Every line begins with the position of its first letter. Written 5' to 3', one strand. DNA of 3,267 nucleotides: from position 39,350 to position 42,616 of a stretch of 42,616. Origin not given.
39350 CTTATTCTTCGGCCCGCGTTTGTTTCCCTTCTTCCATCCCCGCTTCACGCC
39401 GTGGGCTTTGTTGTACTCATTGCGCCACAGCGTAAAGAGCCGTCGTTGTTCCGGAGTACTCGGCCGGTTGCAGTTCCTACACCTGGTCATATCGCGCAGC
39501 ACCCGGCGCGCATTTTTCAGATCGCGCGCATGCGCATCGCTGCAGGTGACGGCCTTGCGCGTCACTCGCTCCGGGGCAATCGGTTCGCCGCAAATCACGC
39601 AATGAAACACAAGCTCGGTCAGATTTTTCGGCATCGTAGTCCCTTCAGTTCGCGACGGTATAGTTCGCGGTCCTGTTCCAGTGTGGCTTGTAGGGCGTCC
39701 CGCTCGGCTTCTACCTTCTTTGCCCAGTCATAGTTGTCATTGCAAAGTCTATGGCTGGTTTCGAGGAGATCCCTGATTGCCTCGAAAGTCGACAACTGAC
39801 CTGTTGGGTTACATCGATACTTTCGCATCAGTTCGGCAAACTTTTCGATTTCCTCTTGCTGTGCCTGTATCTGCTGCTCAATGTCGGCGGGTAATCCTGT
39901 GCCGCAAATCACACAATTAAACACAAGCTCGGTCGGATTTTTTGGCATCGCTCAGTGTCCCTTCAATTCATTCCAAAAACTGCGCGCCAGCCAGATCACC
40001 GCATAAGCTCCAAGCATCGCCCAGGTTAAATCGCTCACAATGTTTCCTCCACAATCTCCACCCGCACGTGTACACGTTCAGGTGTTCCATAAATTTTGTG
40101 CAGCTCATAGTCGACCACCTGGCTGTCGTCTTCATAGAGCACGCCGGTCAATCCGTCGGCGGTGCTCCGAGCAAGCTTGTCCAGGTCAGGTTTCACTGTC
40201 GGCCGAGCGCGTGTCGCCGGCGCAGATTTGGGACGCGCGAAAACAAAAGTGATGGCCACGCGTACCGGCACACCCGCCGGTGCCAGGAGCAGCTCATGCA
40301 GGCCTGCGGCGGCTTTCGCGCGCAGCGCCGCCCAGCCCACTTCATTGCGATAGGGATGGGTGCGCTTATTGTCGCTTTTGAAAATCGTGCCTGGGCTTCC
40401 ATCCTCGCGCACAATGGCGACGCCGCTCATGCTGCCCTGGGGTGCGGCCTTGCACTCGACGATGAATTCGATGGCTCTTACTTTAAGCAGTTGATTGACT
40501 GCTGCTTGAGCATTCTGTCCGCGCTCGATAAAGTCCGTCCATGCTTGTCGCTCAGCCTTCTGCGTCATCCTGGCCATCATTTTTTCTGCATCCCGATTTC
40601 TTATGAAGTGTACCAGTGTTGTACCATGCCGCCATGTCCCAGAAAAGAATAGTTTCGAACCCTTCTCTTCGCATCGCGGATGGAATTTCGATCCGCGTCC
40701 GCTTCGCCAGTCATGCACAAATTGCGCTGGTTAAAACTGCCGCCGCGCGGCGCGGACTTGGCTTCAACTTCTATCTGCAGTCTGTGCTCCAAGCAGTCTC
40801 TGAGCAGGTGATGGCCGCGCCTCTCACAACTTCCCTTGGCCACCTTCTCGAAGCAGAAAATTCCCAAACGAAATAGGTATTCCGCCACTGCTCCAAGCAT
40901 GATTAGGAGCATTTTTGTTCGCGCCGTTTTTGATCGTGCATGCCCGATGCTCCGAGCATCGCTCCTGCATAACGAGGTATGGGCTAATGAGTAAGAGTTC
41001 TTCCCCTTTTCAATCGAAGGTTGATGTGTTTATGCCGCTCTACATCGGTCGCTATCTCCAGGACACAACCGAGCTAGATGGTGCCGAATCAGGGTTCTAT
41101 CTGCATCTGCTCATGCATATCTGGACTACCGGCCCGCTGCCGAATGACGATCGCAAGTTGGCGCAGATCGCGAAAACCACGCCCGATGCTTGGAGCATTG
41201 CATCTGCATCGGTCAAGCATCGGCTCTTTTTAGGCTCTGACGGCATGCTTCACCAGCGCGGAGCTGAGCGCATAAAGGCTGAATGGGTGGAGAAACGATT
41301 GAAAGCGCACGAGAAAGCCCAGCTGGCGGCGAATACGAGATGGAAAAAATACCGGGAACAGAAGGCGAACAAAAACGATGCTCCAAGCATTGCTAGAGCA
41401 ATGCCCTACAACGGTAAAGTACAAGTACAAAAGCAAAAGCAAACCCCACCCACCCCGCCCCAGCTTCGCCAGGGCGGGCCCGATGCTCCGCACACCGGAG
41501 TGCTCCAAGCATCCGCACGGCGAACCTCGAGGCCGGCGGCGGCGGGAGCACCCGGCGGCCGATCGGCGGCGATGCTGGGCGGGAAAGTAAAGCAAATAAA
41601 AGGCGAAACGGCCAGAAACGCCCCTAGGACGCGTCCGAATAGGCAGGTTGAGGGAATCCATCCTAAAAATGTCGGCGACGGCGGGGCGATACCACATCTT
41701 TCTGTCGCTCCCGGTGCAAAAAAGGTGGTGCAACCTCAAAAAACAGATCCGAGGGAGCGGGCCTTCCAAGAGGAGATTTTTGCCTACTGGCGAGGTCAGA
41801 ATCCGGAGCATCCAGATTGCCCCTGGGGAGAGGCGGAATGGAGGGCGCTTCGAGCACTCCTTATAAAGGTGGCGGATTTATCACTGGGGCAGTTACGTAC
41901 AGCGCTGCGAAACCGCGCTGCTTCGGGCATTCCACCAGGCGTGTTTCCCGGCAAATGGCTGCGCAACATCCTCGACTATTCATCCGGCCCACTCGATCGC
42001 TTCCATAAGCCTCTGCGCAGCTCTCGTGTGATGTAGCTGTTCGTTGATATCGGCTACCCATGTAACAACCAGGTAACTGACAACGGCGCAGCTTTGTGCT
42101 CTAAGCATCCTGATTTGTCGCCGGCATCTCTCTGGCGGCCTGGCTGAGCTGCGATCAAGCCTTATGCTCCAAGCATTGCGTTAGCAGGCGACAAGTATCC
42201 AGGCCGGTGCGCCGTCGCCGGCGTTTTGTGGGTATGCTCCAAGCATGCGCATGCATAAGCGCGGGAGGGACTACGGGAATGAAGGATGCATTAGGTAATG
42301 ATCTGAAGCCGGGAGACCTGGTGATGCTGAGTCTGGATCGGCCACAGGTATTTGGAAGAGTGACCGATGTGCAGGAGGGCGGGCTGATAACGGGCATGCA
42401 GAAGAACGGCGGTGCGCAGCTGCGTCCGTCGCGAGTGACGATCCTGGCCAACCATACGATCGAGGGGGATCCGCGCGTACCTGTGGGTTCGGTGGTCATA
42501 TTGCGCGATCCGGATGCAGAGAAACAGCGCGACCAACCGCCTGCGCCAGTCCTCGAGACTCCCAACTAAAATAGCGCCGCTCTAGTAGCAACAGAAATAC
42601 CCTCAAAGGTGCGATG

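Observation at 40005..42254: Ten clustered copies of a 13-bp palindromic motif (ATGCT-N3-AGCAT) around the replication gene: candidate iteron origin or operator array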

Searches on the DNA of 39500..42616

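Call 77: search_rna_families(source=window, start=39500, end=42616, threshold=evalue, max_evalue=1)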
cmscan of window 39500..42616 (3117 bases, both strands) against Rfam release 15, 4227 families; matches with E-value up to 1: 0.
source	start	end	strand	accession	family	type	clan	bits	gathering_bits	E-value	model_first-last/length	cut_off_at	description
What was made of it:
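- There is no Rfam match (call 77).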

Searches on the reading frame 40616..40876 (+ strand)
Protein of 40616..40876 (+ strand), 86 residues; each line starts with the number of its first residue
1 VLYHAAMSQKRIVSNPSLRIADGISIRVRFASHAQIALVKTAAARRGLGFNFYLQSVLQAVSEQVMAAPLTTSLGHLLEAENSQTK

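Call 9: search_protein_families(library=pfam, proteins=[window:40616-40876:+], max_evalue=0.01)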
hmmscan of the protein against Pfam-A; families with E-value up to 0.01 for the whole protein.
window:40616-40876:+ (86 aa): 0 families

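Call 10: search_protein_families(library=phrogs, proteins=[window:40616-40876:+], max_evalue=0.01)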
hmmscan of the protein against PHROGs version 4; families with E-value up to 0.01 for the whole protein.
window:40616-40876:+ (86 aa): 0 families
